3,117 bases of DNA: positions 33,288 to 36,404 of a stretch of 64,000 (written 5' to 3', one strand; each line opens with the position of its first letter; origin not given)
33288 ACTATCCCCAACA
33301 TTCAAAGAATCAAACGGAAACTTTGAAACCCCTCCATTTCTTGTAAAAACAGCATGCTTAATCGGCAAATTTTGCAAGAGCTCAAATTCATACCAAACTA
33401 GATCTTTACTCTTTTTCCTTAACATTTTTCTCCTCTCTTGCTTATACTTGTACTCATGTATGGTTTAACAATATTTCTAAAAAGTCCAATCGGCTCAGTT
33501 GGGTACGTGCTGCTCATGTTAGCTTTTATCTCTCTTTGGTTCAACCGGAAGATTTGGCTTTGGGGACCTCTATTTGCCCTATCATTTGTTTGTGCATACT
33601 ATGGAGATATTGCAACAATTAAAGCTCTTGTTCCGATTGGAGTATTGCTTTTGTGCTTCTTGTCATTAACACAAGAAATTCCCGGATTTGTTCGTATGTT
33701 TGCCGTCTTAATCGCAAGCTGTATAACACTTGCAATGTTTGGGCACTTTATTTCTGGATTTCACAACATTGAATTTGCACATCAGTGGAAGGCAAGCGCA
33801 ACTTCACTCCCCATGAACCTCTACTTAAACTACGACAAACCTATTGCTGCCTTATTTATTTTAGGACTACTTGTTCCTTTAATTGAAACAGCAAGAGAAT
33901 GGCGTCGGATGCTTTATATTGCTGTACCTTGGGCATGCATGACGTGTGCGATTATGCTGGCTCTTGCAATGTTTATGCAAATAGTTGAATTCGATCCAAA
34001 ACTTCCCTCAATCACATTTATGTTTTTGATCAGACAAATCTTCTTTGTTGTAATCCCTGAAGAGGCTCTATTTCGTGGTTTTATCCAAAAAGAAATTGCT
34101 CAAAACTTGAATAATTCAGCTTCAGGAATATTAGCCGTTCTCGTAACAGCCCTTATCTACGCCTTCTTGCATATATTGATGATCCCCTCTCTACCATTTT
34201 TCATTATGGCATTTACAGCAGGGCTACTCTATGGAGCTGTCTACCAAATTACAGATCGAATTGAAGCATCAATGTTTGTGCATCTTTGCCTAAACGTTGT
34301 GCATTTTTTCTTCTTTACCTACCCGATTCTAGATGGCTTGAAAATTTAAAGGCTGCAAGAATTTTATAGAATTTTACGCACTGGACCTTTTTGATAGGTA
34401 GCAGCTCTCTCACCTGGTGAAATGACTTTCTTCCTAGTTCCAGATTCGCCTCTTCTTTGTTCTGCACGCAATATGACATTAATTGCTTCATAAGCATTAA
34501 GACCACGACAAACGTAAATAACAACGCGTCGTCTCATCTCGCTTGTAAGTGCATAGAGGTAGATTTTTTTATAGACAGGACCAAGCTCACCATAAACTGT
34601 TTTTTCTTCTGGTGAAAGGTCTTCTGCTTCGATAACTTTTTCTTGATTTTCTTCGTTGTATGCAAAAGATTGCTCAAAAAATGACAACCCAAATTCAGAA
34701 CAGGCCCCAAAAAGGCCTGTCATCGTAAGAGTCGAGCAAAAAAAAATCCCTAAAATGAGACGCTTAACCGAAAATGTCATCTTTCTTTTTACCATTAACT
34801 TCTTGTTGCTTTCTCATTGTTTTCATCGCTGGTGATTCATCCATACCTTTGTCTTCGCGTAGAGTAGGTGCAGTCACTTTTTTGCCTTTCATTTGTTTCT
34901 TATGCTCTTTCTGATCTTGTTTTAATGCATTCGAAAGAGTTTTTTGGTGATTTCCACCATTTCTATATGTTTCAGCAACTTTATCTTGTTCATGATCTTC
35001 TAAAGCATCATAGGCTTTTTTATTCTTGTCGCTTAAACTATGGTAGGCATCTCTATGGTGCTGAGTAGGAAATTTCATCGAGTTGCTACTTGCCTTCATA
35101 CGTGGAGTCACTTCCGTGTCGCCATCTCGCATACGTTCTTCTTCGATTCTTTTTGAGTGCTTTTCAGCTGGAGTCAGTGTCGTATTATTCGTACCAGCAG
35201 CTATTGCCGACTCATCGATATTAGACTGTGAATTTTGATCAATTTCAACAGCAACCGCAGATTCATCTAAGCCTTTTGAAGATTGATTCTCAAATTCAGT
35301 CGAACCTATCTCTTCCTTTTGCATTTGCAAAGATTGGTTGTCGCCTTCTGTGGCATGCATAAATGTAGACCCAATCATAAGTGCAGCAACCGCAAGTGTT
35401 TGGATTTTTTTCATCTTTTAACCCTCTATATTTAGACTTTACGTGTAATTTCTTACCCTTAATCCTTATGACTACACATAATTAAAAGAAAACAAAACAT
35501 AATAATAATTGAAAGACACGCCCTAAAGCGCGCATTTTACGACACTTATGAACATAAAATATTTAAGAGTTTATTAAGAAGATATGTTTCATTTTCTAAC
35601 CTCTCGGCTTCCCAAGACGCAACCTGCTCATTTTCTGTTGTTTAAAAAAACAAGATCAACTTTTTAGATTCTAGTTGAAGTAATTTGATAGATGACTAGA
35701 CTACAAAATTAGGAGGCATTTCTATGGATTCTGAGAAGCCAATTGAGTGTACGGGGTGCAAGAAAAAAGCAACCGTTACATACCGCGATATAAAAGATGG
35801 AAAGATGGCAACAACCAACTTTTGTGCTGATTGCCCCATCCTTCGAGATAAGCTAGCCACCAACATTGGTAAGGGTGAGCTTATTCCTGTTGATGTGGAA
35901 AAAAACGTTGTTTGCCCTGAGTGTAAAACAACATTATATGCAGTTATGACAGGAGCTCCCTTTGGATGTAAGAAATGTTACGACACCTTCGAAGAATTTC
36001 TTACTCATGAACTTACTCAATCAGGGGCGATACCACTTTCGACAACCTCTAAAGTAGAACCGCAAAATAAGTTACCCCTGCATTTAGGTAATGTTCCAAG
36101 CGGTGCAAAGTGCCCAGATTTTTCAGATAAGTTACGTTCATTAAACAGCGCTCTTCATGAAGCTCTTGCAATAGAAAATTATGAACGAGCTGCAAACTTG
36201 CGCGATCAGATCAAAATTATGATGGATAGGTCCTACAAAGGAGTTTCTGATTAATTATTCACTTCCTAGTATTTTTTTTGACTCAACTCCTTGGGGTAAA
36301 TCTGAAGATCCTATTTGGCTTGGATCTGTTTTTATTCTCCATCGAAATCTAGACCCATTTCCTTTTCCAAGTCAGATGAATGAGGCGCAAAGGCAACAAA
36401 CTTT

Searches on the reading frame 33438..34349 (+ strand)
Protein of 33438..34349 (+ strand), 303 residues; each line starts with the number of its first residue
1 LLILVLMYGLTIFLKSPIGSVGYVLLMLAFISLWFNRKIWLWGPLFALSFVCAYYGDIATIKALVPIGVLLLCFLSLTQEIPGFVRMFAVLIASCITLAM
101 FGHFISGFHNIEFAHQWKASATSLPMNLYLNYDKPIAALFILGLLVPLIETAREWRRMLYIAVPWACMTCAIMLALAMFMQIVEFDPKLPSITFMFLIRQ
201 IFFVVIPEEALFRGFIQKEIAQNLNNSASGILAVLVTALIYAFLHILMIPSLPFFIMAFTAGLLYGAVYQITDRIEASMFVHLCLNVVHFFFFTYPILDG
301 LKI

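Call 75: search_protein_families(library=pfam, proteins=[window:33438-34349:+], max_evalue=0.00001)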
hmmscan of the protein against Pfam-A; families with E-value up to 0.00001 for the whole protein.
window:33438-34349:+ (303 aa): 1 family
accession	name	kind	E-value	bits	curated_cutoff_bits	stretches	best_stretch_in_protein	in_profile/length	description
PF02517.21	Rce1-like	-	4.9e-17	62.4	22.4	1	193-288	4-93/93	Type II CAAX prenyl endopeptidase Rce1-like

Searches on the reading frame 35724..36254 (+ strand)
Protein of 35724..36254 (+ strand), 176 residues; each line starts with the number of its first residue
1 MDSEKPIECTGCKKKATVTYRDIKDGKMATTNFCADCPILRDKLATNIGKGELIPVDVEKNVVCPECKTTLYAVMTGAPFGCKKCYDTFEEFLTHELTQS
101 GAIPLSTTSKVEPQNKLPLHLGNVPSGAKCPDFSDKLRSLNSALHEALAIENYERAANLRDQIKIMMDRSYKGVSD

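Call 74: search_protein_families(library=pfam, proteins=[window:35724-36254:+], max_evalue=0.00001)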
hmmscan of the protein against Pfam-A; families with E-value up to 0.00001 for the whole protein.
window:35724-36254:+ (176 aa): 1 family
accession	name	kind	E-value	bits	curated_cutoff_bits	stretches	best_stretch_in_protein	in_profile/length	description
PF02151.25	UVR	-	5.1e-06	26.5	21.5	1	136-164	3-31/36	UvrB/uvrC motif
